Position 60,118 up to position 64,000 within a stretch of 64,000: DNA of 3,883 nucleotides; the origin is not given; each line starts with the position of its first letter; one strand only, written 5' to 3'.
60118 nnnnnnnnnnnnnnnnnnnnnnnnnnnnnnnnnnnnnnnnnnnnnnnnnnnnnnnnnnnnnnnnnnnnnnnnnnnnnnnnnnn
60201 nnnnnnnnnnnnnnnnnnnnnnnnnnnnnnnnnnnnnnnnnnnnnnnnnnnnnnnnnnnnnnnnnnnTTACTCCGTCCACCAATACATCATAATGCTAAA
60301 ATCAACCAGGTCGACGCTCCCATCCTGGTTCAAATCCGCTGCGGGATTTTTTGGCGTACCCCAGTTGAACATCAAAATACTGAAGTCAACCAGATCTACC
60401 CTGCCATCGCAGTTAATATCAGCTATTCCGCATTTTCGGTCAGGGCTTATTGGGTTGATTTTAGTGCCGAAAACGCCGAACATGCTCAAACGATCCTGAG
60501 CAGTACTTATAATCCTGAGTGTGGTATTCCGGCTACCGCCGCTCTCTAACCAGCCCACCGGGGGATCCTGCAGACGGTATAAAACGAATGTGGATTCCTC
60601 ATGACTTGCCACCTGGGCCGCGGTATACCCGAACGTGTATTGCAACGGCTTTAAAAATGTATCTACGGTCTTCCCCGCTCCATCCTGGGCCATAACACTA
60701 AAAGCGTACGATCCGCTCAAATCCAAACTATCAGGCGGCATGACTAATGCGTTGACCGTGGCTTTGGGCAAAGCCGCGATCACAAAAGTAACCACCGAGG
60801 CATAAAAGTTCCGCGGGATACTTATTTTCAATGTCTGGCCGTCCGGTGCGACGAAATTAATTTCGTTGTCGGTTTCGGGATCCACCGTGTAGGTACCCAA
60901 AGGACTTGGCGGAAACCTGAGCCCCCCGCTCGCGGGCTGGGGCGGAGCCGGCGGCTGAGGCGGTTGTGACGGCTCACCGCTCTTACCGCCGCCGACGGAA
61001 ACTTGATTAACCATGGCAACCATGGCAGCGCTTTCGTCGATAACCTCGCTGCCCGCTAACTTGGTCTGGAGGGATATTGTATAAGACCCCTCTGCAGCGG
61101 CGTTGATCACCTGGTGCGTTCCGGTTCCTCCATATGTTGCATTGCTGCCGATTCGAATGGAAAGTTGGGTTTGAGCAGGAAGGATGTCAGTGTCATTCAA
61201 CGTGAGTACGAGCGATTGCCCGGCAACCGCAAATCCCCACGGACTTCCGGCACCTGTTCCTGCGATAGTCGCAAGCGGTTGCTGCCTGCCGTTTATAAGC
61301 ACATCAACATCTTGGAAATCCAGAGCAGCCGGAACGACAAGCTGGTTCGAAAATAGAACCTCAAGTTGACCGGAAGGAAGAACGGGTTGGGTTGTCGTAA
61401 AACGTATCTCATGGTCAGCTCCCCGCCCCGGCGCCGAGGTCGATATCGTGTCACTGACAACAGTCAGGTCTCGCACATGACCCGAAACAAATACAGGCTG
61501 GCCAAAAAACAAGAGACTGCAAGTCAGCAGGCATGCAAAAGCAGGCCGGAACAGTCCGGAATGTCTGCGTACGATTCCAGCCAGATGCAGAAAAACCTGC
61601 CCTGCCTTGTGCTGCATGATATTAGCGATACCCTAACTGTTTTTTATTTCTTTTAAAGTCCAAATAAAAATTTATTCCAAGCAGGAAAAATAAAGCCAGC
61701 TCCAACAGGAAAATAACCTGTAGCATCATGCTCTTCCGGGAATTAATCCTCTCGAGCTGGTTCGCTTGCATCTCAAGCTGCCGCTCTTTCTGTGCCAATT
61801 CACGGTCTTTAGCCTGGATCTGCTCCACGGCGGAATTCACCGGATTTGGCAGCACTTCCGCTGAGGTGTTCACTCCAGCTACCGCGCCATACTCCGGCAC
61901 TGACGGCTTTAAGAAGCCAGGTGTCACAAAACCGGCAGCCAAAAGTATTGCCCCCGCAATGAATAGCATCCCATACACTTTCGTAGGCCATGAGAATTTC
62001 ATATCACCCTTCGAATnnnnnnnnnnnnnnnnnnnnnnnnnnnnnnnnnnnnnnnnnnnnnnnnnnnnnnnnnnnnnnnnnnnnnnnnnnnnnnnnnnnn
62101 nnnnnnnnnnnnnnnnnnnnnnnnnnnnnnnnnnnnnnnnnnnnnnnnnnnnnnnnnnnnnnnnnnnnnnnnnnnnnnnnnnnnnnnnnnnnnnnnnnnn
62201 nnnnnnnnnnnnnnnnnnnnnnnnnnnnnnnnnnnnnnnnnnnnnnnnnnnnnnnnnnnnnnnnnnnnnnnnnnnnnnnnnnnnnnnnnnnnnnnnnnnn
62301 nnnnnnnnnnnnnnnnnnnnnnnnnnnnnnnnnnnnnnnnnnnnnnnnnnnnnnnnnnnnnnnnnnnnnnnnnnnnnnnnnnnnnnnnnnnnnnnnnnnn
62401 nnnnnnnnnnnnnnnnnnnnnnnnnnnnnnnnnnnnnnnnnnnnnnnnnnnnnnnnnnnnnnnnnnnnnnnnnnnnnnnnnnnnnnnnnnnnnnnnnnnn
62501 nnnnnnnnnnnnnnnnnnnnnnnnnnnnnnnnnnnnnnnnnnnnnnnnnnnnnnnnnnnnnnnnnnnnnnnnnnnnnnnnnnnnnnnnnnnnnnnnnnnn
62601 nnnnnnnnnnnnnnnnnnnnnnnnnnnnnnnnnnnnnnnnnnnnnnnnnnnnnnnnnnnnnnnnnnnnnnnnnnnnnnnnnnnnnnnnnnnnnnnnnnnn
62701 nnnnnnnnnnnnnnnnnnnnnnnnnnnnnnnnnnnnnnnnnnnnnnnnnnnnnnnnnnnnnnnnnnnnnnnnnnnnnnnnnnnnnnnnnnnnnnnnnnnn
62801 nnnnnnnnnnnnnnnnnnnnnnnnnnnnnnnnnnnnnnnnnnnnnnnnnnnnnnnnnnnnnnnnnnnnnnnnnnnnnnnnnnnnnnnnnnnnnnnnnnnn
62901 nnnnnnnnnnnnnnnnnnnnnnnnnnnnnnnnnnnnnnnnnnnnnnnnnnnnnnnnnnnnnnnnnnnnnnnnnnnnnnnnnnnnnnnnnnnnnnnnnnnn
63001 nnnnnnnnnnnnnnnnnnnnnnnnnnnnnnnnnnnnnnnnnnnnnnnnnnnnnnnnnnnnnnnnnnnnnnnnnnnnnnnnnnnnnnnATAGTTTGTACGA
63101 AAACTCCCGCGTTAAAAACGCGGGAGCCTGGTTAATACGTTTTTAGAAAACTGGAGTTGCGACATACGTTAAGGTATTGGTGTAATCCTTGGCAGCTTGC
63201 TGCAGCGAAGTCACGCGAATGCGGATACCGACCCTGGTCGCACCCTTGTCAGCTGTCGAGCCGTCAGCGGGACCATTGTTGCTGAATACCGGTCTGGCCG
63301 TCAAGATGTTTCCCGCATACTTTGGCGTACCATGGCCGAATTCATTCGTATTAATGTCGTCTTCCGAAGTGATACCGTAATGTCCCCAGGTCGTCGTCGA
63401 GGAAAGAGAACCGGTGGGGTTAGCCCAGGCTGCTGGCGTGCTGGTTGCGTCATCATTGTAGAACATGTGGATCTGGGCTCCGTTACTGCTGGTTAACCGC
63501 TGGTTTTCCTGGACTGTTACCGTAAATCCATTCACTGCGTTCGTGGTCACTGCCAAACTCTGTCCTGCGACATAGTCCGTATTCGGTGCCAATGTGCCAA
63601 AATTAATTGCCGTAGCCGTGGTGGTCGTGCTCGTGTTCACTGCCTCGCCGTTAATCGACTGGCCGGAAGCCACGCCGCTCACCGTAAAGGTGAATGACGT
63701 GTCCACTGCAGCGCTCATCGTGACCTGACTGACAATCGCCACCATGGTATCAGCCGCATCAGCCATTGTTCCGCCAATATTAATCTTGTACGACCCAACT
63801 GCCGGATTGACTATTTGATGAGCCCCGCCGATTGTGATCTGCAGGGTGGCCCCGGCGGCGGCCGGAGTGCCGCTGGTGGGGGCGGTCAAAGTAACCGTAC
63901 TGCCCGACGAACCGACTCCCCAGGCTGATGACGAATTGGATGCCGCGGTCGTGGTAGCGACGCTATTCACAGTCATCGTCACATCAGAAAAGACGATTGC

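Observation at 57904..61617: Putative cohesin-dockerin surface assembly system inside a ~15-kb cell-surface locus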

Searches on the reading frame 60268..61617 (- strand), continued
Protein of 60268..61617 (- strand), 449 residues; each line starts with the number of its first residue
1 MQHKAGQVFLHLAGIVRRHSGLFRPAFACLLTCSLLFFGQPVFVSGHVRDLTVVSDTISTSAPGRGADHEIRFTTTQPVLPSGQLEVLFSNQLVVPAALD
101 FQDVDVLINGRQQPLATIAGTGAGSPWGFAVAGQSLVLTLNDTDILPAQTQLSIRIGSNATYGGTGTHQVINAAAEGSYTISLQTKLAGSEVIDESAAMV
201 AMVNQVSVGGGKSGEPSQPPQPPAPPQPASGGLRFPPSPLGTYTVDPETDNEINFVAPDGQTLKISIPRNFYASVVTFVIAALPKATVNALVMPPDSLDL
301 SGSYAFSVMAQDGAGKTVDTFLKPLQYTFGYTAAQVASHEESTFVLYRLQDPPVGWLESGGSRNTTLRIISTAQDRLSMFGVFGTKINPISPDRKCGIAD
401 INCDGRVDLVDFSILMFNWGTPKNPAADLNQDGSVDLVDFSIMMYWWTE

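Call 62: search_protein_families(library=ncbifam, proteins=[window:60268-61617:-], max_evalue=0.1)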
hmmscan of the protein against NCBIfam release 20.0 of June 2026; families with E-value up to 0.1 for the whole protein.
window:60268-61617:- (449 aa): 2 families
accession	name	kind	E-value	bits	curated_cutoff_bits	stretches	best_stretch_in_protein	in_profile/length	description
NF041540.1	dockerin_GC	domain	0.0041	17.5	29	1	398-442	2-58/67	GC-type dockerin domain-anchored protein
NF049990.1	CellobisidaseCelK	equivalog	0.077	11.1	1700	0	398-445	829-880/889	cellulose 1,4-beta-cellobiosidase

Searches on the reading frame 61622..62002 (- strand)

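Call 3: search_protein_families(library=pfam, proteins=[window:61622-62002:-], max_evalue=1)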
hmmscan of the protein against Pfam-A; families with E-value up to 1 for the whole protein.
window:61622-62002:- (126 aa): 5 families
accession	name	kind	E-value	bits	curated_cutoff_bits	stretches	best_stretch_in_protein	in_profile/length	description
PF08286.16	Spc24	-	0.035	14.8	25.3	1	56-115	17-71/109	Spc24 subunit of Ndc80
PF11026.13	DUF2721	-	0.035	14.4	28.3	1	59-113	29-83/129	Protein of unknown function (DUF2721)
PF00957.27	Synaptobrevin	-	0.074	13.3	26.4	1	58-112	32-86/89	Synaptobrevin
PF14927.11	Neurensin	-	0.17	12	27.7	0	12-34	100-122/132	Neurensin/Transmembrane protein 74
PF11118.13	DUF2627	-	0.18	12.8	22.4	0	5-26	39-60/76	Protein of unknown function (DUF2627)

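Call 62: search_protein_families(library=ncbifam, proteins=[window:61622-62002:-], max_evalue=0.1)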
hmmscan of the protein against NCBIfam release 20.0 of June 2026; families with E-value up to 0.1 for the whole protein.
window:61622-62002:- (126 aa): 0 families

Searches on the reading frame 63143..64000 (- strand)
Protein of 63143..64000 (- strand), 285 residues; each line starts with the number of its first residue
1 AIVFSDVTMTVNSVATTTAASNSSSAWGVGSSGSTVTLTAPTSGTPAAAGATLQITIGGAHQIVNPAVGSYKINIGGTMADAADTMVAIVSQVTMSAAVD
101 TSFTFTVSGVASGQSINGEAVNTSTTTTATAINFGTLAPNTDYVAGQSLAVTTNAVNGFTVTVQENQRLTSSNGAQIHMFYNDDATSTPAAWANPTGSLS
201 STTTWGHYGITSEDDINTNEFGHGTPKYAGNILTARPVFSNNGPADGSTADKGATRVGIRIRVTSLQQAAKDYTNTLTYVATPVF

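Call 3: search_protein_families(library=pfam, proteins=[window:63143-63982:-], max_evalue=1)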
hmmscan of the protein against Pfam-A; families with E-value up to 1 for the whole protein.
window:63143-63982:- (279 aa): 2 families
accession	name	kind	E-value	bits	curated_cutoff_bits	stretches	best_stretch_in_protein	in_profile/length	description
PF08615.16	RNase_H2_suC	-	0.11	13.3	20.8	1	139-215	45-123/133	Ribonuclease H2 non-catalytic subunit (Ylr154p-like)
PF02301.23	HORMA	-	0.12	12.3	24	1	96-198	90-186/209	HORMA domain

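Call 33: search_protein_families(library=pfam, alignment_id=A4, max_evalue=1)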
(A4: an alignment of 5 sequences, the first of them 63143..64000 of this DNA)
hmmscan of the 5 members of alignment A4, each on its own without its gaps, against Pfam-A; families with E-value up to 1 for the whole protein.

A. member 1, window:63143-64000:- (285 aa): 2 families
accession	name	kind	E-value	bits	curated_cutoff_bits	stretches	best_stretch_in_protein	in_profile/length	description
PF08615.16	RNase_H2_suC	-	0.11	13.3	20.8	1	145-221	45-123/133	Ribonuclease H2 non-catalytic subunit (Ylr154p-like)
PF02301.23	HORMA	-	0.12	12.2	24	1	102-204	90-186/209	HORMA domain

B. families by the number of members that match (of 5 scanned): 2 families
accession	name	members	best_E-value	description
PF08615.16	RNase_H2_suC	1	0.11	Ribonuclease H2 non-catalytic subunit (Ylr154p-like)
PF02301.23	HORMA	1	0.12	HORMA domain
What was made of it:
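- On WxL cluster (WxL proteins + WxLIP): The window fragment and 4 orthologs give no Pfam hit at E<=1 (call 33).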

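Call 41: search_solved_structures(query=A4, max_evalue=10)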
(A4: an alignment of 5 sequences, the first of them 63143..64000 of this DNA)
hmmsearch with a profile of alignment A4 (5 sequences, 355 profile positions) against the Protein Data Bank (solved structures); distinct sequences matched with E-value up to 10: 4.
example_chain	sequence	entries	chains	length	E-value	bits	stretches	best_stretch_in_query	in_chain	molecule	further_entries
8zj6_A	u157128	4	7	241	0.8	11.9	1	122-192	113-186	Molybdate ABC transporter substrate-binding protein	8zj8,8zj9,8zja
2hb0_A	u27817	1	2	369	1.5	11.1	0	151-195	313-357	CFA/I fimbrial subunit E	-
1e3d_A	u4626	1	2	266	2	10.6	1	209-256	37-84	[NiFe] hydrogenase small subunit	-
6r5x_A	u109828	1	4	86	8.7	8.5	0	106-126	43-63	WD-40 repeat protein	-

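Call 62: search_protein_families(library=ncbifam, proteins=[window:63143-64000:-], max_evalue=0.1)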
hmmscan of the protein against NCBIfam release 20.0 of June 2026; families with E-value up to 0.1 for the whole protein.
window:63143-64000:- (285 aa): 0 families
